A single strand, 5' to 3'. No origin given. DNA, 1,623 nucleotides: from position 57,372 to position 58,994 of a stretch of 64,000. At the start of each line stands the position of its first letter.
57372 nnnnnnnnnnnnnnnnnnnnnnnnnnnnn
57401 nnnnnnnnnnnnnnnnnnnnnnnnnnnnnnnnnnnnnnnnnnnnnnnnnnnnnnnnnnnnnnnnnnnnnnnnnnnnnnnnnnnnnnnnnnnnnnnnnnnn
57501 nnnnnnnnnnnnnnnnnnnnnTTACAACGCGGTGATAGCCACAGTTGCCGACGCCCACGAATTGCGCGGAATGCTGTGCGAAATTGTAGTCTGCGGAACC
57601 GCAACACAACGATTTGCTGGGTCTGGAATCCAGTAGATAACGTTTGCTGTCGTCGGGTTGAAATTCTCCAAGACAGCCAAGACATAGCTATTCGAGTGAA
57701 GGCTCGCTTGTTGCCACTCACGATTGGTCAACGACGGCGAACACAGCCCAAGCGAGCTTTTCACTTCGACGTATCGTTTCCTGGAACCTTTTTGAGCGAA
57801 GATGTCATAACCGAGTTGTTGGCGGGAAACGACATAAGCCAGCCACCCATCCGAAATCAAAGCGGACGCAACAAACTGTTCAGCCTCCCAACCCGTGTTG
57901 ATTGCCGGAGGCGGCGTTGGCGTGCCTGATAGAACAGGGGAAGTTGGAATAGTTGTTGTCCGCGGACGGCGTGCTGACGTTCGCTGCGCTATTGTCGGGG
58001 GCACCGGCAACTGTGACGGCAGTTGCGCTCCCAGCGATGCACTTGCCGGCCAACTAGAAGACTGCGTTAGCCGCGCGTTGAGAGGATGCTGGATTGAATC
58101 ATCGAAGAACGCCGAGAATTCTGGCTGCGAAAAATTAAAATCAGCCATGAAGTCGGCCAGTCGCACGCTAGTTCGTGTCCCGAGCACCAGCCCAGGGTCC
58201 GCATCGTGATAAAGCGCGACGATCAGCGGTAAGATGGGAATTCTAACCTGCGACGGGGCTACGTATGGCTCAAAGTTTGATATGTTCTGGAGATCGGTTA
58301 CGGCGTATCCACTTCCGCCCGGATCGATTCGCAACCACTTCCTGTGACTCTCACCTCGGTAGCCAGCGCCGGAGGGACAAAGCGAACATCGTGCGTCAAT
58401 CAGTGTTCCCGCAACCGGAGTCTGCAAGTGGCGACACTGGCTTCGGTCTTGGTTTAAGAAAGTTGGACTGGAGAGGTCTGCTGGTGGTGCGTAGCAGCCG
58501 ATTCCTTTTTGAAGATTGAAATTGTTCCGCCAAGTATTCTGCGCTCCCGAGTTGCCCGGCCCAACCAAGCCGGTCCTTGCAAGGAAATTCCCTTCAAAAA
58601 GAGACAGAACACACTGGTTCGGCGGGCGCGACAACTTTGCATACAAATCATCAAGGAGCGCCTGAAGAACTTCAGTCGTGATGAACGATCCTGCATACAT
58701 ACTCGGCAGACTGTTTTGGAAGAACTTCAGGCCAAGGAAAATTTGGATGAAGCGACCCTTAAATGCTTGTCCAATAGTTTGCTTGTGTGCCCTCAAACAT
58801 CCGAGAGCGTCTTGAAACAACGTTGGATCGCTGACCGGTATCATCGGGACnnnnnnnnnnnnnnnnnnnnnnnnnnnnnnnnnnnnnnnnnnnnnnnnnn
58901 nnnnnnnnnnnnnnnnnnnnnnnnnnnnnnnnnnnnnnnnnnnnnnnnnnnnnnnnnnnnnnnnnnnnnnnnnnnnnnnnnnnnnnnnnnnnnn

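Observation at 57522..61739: Foreign two-gene R-M-like cassette: fused m6A+m5C methyltransferase with an uncharacterised nuclease-tailed partner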

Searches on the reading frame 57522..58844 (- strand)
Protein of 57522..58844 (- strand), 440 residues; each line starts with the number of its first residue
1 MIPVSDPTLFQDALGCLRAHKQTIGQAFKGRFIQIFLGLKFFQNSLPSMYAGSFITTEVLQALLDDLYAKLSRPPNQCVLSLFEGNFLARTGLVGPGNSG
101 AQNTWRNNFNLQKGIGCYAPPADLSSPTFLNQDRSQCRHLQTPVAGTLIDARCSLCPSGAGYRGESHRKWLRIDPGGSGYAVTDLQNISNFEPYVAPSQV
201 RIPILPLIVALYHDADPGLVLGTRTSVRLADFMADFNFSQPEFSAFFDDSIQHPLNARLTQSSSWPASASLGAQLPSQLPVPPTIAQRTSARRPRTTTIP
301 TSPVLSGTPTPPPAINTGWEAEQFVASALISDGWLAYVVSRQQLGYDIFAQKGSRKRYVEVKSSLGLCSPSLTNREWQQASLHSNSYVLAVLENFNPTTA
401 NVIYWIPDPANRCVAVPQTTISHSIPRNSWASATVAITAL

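Call 3: search_protein_families(library=pfam, proteins=[window:57522-58844:-], max_evalue=0.01)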
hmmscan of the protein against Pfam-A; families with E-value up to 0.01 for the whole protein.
window:57522-58844:- (440 aa): 1 family
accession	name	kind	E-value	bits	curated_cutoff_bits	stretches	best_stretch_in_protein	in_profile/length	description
PF13020.12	NOV_C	-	4.4e-10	39.9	22.1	1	325-398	9-85/91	Protein NO VEIN, C-terminal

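Call 4: search_protein_families(library=ncbifam, proteins=[window:57522-58844:-], max_evalue=0.01)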
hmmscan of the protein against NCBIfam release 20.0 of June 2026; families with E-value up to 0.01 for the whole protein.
window:57522-58844:- (440 aa): 0 families

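Call 5: search_protein_families(library=padloc, proteins=[window:57522-58844:-], max_evalue=0.01)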
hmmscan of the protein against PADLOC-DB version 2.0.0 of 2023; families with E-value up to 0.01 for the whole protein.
window:57522-58844:- (440 aa): 6 families
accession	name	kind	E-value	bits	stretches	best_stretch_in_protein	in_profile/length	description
PDLC03964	TmtA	-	1.4e-08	31.3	1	337-413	1444-1520/1538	-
PDLC03968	TmtA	-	2.6e-05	20.1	1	277-422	1319-1466/1486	-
PDLC03966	TmtA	-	5e-05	19.2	1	319-411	1530-1630/1655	-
PDLC03971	TmtA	-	0.00013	17.6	1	343-410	1687-1759/1782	-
PDLC03972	TmtA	-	0.0013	14.8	1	318-399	1186-1275/1302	-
PDLC03965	TmtA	-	0.0069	12.4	1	345-411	1269-1338/1370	-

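Call 7: search_solved_structures(query=window:57522-58844:-, max_evalue=10, show_alignments=2)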
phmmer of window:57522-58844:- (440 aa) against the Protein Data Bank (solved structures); distinct sequences matched with E-value up to 10: 1.
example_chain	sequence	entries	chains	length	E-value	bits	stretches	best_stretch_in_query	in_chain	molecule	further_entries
5tvf_B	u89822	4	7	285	0.39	12.7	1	324-408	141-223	S-adenosylmethionine decarboxylase alpha chain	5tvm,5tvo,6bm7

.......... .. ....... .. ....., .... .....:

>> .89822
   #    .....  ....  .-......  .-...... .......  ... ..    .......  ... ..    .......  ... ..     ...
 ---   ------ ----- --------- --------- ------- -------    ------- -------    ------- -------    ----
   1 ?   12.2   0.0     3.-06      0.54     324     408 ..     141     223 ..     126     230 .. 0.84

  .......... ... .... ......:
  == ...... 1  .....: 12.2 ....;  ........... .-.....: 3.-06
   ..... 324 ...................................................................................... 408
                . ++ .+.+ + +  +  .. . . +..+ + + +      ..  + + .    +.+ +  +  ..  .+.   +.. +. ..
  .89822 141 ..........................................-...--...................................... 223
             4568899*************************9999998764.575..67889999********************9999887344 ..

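Call 8: search_protein_families(library=phrogs, proteins=[window:57522-58844:-], max_evalue=0.01)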
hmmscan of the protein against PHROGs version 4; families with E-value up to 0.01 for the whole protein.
window:57522-58844:- (440 aa): 0 families

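Call 9: find_homologous_proteins(query=window:57522-58844:-, max_evalue=0.001)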
Query window:57522-58844:- (440 aa): 234 proteins with E <= 0.001 among 8000 candidates; the best 120 are listed.
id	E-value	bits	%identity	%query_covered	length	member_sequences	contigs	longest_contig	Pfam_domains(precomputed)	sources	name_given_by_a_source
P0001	7.0e-287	969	95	100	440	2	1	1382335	PF13020.13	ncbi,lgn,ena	-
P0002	3.7e-252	855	83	100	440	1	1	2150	PF13020.13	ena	-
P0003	1.6e-226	770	75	100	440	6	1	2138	PF13020.13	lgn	-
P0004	1.7e-219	747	72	100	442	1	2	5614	PF13020.13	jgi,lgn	-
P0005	3.8e-213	726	80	89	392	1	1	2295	PF13020.13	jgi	jgi:hypothetical protein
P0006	6.8e-213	725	71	100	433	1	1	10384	PF13020.13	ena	-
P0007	3.4e-209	713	70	100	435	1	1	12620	PF13020.13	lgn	-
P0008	6.5e-208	709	69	98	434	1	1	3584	PF13020.13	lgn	-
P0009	8.0e-207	705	70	100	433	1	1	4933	PF13020.13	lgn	-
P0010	1.7e-206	704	70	97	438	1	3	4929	PF13020.13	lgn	-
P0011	2.6e-206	704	74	92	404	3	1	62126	PF13020.13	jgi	jgi:hypothetical protein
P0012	6.9e-206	702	70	99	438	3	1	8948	PF13020.13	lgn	-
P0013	2.0e-205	701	68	100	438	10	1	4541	PF13020.13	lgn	-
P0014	2.9e-205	700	68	99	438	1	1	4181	PF13020.13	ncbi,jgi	jgi:hypothetical protein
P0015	4.1e-203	693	67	100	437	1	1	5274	PF13020.13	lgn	-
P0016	1.5e-202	691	68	100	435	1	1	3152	PF13020.13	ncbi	-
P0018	1.2e-201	688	68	100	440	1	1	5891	PF13020.13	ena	-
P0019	3.3e-201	687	67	100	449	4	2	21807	PF13020.13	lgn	-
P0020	1.2e-200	685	76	88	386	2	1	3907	PF13020.13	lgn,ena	-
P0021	2.9e-199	680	69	99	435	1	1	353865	PF13020.13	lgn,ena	-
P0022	8.6e-198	676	67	99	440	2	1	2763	PF13020.13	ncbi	-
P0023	3.4e-197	674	68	100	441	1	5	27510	PF13020.13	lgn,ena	-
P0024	4.2e-197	673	68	100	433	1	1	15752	PF13020.13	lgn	-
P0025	6.9e-197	673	66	100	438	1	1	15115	PF13020.13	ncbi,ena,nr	ncbi:MAG TPA: DUF3883 domain-containing protein [Candidatus Acidoferrum sp.]|nr:DUF3883 domain-conta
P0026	7.9e-197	672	65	100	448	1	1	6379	PF13020.13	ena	-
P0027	1.5e-196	672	66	100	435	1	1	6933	PF13020.13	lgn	-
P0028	5.8e-196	670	65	100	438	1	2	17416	PF13020.13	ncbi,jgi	jgi:hypothetical protein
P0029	9.8e-195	666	66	100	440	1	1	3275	PF13020.13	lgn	-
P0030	1.1e-194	665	66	100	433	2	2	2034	PF13020.13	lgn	-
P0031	1.9e-194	665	65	100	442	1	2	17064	PF13020.13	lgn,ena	-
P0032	4.0e-194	664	67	99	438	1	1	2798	PF13020.13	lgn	-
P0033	4.3e-194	663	65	100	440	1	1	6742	PF13020.13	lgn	-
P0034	5.4e-194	663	66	99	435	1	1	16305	PF13020.13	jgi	jgi:Domain of unknown function (DUF3883)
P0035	7.7e-194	663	65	100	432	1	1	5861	PF13020.13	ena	-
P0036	1.4e-193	662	66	99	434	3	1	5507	PF13020.13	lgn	-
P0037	4.4e-193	660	66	99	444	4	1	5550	PF13020.13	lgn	-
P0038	8.8e-193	659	66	100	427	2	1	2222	PF13020.13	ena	-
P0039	9.8e-193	659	66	99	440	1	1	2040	PF13020.13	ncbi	-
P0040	3.0e-192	657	65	100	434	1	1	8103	PF13020.13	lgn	-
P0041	3.5e-192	657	64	100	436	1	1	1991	PF13020.13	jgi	jgi:hypothetical protein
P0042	4.2e-192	657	64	100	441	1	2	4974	PF13020.13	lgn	-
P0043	9.5e-192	656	66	97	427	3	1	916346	PF13020.13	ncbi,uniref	ncbi:protein NO VEIN domain-containing protein [Geothrix alkalitolerans]|uniref:protein NO VEIN doma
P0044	4.4e-191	654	65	100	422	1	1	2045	PF13020.13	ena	-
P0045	5.6e-191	653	66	100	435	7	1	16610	PF13020.13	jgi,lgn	-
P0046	2.0e-190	651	64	100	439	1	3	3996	PF13020.13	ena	-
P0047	8.5e-190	649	64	99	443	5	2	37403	PF13020.13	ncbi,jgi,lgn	ncbi:MAG: protein NO VEIN domain-containing protein [Polaromonas sp.]|jgi:hypothetical protein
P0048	8.5e-190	649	66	100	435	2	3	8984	PF13020.13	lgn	-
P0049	1.0e-189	649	68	95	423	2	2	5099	PF13020.13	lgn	-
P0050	2.8e-189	648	64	100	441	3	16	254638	PF13020.13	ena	-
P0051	2.9e-188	644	64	100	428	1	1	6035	PF13020.13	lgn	-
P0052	4.6e-188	644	62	100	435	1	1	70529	PF13020.13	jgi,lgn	jgi:hypothetical protein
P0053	7.8e-188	643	63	100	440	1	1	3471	PF13020.13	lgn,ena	-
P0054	5.2e-187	640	63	96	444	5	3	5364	PF13020.13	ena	-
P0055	1.2e-186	639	64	100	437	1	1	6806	PF13020.13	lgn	-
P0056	5.9e-186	637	63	99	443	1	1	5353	PF13020.13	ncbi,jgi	jgi:hypothetical protein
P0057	1.0e-185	636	63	100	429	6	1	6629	PF13020.13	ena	-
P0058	3.3e-184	631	63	100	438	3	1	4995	PF13020.13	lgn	-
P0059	5.7e-184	630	63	100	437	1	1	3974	PF13020.13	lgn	-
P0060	1.1e-183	629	63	99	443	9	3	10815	PF13020.13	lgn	-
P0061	3.4e-183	628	63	100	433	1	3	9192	PF13020.13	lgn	-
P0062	4.0e-183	627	63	100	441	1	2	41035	PF13020.13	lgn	-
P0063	6.6e-183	627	62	100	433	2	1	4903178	PF13020.13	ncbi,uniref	ncbi:DUF3883 domain-containing protein [Xanthomonas campestris pv. raphani]|uniref:DUF3883 domain-co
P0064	6.0e-182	623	61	100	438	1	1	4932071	PF13020.13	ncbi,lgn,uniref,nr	ncbi:DUF3883 domain-containing protein [Xanthomonas sacchari]|uniref:DUF3883 domain-containing prote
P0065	1.9e-180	619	62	100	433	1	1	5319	PF13020.13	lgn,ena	-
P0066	2.1e-180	618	60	100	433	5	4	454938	PF13020.13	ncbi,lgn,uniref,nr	ncbi:DUF3883 domain-containing protein [Pseudoxanthomonas mexicana]|uniref:DUF3883 domain-containing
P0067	3.4e-179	614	62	100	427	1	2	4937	PF13020.13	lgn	-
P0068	1.2e-177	609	61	100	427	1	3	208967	PF13020.13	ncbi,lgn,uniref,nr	ncbi:protein NO VEIN domain-containing protein [Aeromonas caviae]|uniref:protein NO VEIN domain-cont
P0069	1.5e-175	602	67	88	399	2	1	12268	PF13020.13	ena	-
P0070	5.6e-175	600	61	100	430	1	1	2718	PF13020.13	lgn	-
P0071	4.9e-173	594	58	99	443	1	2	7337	PF13020.13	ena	-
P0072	8.3e-171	587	61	96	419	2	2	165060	PF13020.13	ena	-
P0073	1.4e-168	579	60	100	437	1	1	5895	PF13020.13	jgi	jgi:hypothetical protein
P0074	1.1e-167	576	58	100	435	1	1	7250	PF13020.13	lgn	-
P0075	1.4e-167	576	60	98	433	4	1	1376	PF13020.13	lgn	-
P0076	2.1e-167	575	59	100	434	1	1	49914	PF13020.13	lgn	-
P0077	9.8e-166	570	59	100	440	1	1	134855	PF13020.13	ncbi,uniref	ncbi:MAG: DUF3883 domain-containing protein [Prosthecobacter sp.]|uniref:DUF3883 domain-containing p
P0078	5.9e-165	567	56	100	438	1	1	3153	PF13020.13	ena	-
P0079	4.0e-163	561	59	100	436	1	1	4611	PF13020.13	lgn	-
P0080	5.1e-163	561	56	100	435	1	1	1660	PF13020.13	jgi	jgi:hypothetical protein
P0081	1.2e-162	560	58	100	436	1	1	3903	PF13020.13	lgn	-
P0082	1.5e-162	560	58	100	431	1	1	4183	PF13020.13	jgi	jgi:hypothetical protein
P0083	2.2e-162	559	55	99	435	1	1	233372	PF13020.13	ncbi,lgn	-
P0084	5.6e-162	558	54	100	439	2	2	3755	PF13020.13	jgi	jgi:hypothetical protein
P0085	6.5e-162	557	56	100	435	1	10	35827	PF13020.13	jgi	jgi:hypothetical protein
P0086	2.3e-161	556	58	100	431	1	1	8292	PF13020.13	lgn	-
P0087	4.5e-161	555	56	100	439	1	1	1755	PF13020.13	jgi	jgi:hypothetical protein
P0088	7.2e-161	554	57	99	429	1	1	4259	PF13020.13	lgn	-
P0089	1.2e-160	553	56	99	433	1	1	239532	PF13020.13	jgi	jgi:Holliday junction resolvase-like predicted endonuclease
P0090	1.3e-160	553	56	100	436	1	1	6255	PF13020.13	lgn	-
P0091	2.0e-160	553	56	100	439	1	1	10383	PF13020.13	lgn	-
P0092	3.1e-160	552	56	100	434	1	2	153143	PF13020.13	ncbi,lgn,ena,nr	ncbi:MAG TPA: hypothetical protein DC047_15600 [Blastocatellia bacterium]|nr:hypothetical protein [B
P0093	4.9e-160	551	55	100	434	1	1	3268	PF13020.13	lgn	-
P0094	7.0e-160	551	56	99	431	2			PF13020.13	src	-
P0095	8.4e-160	550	57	100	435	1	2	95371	PF13020.13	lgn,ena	-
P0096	9.7e-160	550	55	100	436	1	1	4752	PF13020.13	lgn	-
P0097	1.0e-159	550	56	100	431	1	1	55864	PF13020.13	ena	-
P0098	1.7e-159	549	56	100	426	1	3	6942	PF13020.13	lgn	-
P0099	1.9e-159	549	55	100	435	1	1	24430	PF13020.13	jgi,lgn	jgi:hypothetical protein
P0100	3.0e-159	549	55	100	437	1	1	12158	PF13020.13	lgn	-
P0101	1.3e-158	546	55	100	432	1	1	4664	PF13020.13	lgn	-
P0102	5.6e-158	544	56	100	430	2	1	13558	PF13020.13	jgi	jgi:hypothetical protein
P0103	8.7e-158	544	54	100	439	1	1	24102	PF13020.13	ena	-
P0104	1.1e-157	543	59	91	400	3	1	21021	PF13020.13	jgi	jgi:hypothetical protein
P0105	3.1e-157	542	56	100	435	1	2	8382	PF13020.13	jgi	-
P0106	4.8e-157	541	56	100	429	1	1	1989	PF13020.13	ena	-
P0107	1.7e-156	540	55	99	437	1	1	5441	PF13020.13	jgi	jgi:hypothetical protein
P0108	2.2e-156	539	55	99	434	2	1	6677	PF13020.13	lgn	-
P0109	5.5e-156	538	55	100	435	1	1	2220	PF13020.13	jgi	jgi:hypothetical protein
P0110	9.5e-156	537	66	81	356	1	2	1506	PF13020.13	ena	-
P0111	1.1e-155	537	54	100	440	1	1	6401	PF13020.13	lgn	-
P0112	1.8e-155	536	56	99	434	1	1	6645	PF13020.13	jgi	jgi:hypothetical protein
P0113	3.1e-155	535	55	100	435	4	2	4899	PF13020.13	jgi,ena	jgi:hypothetical protein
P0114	6.6e-155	534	56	98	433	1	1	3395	PF13020.13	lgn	-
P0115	1.8e-154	533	56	100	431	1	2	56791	PF13020.13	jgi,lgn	jgi:hypothetical protein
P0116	1.3e-153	530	55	100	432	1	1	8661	PF13020.13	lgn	-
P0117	1.3e-153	530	55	100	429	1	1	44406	PF13020.13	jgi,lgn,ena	-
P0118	2.7e-153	529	54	100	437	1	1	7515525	PF13020.13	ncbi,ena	-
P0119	4.8e-153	528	55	100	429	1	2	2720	PF13020.13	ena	-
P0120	5.4e-153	528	56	99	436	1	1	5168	PF13020.13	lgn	-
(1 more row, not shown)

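Call 11: find_related_loci(query=A1, collection=genome_contigs, flank=8000)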
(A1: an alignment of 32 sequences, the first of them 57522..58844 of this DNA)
Query A1 (440 aa) in genome_contigs; peptide patterns used: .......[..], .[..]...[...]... (x = any residue, [..] = any of these).
96 stretches matched a pattern; 23 encode a relative of the query (tblastn E <= 1e-3); 23 distinct loci.
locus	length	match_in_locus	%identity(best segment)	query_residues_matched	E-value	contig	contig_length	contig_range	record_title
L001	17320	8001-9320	95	1-440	0e+0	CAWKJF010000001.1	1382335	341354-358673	MAG: uncultured Verrucomicrobiae bacterium isolate MFD01916.bin.2.45 genome assembly, contig: contig_13092, whole genome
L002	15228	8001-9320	74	1-440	0e+0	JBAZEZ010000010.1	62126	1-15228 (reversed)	MAG: Candidatus Ratteibacteria bacterium isolate SO_2017_LW3_138 NODE_968_length_62126_cov_3.473266_LW162_2017, whole ge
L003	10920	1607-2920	66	1-440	0e+0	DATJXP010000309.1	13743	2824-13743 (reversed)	MAG TPA_asm: Candidatus Acidoferrum sp. isolate SMAG_U15129 k141_2554548, whole genome shotgun sequence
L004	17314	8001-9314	67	1-440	0e+0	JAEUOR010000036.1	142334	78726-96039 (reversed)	MAG: Burkholderiales bacterium isolate new MAG-204 k141_3090957, whole genome shotgun sequence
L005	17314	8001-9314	66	1-440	0e+0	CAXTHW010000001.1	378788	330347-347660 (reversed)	MAG TPA_asm: uncultured Rubrivivax sp. isolate public_SRR11456921_metawrap_bin.11 genome assembly, contig: public_SRR114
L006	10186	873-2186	64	1-435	0e+0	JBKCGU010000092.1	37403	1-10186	MAG: Polaromonas sp. isolate samp_4305_semibin_24 samp_4305_543164, whole genome shotgun sequence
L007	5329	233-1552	64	1-437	0e+0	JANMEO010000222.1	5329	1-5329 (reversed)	MAG: Burkholderiales bacterium isolate OTE_70b_metabat_83_sub OTE_70b_k141_1508209, whole genome shotgun sequence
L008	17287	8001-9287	63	1-440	0e+0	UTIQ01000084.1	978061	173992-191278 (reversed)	Pseudomonas sp. 286 isolate p13.H9 genome assembly, contig: 84, whole genome shotgun sequence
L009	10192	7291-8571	60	9-440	6e-172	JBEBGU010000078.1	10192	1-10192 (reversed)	MAG: Prosthecobacter sp. isolate ATF_4 NODE_3543_length_10192_cov_2.910136, whole genome shotgun sequence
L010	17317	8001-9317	59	1-440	6e-172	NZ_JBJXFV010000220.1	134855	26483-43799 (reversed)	MAG: Prosthecobacter sp. isolate F1F2.bin.412 k127_9025163, whole genome shotgun sequence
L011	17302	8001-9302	56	1-440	5e-166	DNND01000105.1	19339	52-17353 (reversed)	MAG TPA_asm: Blastocatellia bacterium isolate UBA11741 contig_791, whole genome shotgun sequence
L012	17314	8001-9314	54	1-440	2e-161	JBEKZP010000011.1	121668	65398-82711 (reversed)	MAG: Terriglobales bacterium isolate SPRUCE 72 SPRUCE_72_11, whole genome shotgun sequence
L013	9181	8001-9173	63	1-399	1e-160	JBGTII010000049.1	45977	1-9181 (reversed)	MAG: Pyrinomonadaceae bacterium isolate JTS-RE260 k141_95324, whole genome shotgun sequence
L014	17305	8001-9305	54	1-440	1e-157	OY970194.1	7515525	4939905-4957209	MAG: Sedimentisphaerales bacterium isolate MFD00905.bin.c.1 genome assembly, chromosome: 1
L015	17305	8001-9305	54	1-440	4e-156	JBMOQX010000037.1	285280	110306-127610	MAG: Pseudomonadota bacterium isolate Betzabe_MAG165 MAG165_37, whole genome shotgun sequence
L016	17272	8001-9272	53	2-435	7e-148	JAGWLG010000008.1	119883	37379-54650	MAG: Thermoplasmata archaeon isolate REEB18 contig-150_102, whole genome shotgun sequence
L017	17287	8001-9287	47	1-440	5e-133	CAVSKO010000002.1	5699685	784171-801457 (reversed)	MAG: Blastocatellia bacterium isolate MFD09212.bin.1.217 genome assembly, contig: contig_268, whole genome shotgun seque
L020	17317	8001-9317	49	1-440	1e-135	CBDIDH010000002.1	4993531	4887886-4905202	MAG: Isosphaeraceae bacterium isolate bf57ecee-64b8-4635-b2f0-8f20a2db828e genome assembly, contig: contig_2, whole geno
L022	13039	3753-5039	65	1-435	0e+0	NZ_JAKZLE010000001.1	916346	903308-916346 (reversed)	Geothrix alkalitolerans strain SG263 Scaffold1, whole genome shotgun sequence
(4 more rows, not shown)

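Call 25: predict_structure(alignment_id=A1)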
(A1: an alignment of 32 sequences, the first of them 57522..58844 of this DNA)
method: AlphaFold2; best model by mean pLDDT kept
length: 440 residues; sequences in the alignment: 32
mean_pLDDT: 75.8   pTM: 0.63
mean pLDDT of the five models: 75.8, 69.6, 66.7, 62.8, 58.3
residues with pLDDT >= 90: 99; 70-90: 223; 50-70: 50; < 50: 68
segments of 3 or more residues with pLDDT < 50: 273-317, 366-368, 421-440
pLDDT, mean of each block of 10 residues (from residue 1): 92 97 90 93 79 80 91 90 91 84 78 75 75 80 78 74 75 83 84 89 97 83 85 87 94 92 82 40 35 36 34 47 80 81 77 91 58 74 87 66 80 65 45 45
secondary structure, 60 per line:
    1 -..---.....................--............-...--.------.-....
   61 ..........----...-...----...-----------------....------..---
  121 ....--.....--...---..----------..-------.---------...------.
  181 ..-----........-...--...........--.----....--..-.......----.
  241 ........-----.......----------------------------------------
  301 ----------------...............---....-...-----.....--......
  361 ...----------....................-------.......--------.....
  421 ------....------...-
elements in order: H7-27 H30-41 H57-68 E79-81 E86-88 H106-109 H121-124 H127-131 E171-173 E180-182 H188-195 H204-212 H220-223 H229-235 H240-246 H254-260 H317-331 E335-338 E348-352 E355-363 H374-386 E387-393 E401-407 E416-420 H427-430

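Call 28: fold_search(model_id=the predicted structure, library=pdb)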
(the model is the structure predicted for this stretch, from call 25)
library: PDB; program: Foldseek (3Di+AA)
matches with E <= 10: 496; with E <= 0.001: 0
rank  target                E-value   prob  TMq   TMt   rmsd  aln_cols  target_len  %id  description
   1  1ob8_B                2.0e-03  1.00  0.18  0.49   5.3       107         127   20  Holliday Junction Resolving Enzyme (released 2004-10-15)
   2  1ob9                  2.0e-03  1.00  0.17  0.47   5.6       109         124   18  Holliday Junction Resolving Enzyme (released 2004-10-15)
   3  1gef_B                2.3e-03  1.00  0.18  0.59   9.6       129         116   17  Crystal structure of the archaeal holliday junction resolvase HJC (released 2001-03-21)
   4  2wcw_D                2.5e-03  1.00  0.17  0.56   2.9       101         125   19  1.6A resolution structure of Archaeoglobus fulgidus Hjc, a Holliday junction resolvase from an archaeal hyperthermophi (released 2009-03-24)
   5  1ob8_A                2.8e-03  1.00  0.17  0.50   5.2       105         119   20  Holliday Junction Resolving Enzyme (released 2004-10-15)
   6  2wcw_C                3.5e-03  1.00  0.18  0.59   6.5       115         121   17  1.6A resolution structure of Archaeoglobus fulgidus Hjc, a Holliday junction resolvase from an archaeal hyperthermophi (released 2009-03-24)
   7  2eo0_A                3.5e-03  1.00  0.17  0.50   4.6       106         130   18  Crystal Structure of Holliday Junction Resolvase ST1444 (released 2007-10-02)
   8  2wcw_B                3.7e-03  1.00  0.18  0.58   6.7       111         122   18  1.6A resolution structure of Archaeoglobus fulgidus Hjc, a Holliday junction resolvase from an archaeal hyperthermophi (released 2009-03-24)
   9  2wiw_B                3.7e-03  1.00  0.18  0.58   6.9       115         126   16  Crystal structures of Holliday junction resolvases from Archaeoglobus fulgidus bound to DNA substrate (released 2009-05-26)
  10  2wcw_A                4.9e-03  1.00  0.18  0.56   6.4       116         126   18  1.6A resolution structure of Archaeoglobus fulgidus Hjc, a Holliday junction resolvase from an archaeal hyperthermophi (released 2009-03-24)
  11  2wcz_B                5.2e-03  1.00  0.17  0.57   6.9       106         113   17  1.6A resolution structure of Archaeoglobus fulgidus Hjc, a Holliday junction resolvase from an archaeal hyperthermophi (released 2009-03-24)
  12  1gef_A                5.5e-03  1.00  0.18  0.59  10.0       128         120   16  Crystal structure of the archaeal holliday junction resolvase HJC (released 2001-03-21)
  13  1gef_E                6.5e-03  1.00  0.18  0.59   5.9       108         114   16  Crystal structure of the archaeal holliday junction resolvase HJC (released 2001-03-21)
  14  2wcz_A                8.7e-03  1.00  0.16  0.52   3.0        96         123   19  1.6A resolution structure of Archaeoglobus fulgidus Hjc, a Holliday junction resolvase from an archaeal hyperthermophi (released 2009-03-24)
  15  2wiw_A                1.1e-02  1.00  0.18  0.58   6.7       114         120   17  Crystal structures of Holliday junction resolvases from Archaeoglobus fulgidus bound to DNA substrate (released 2009-05-26)
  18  1gef_D                1.3e-02  1.00  0.15  0.54   2.9        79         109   20  Crystal structure of the archaeal holliday junction resolvase HJC (released 2001-03-21)
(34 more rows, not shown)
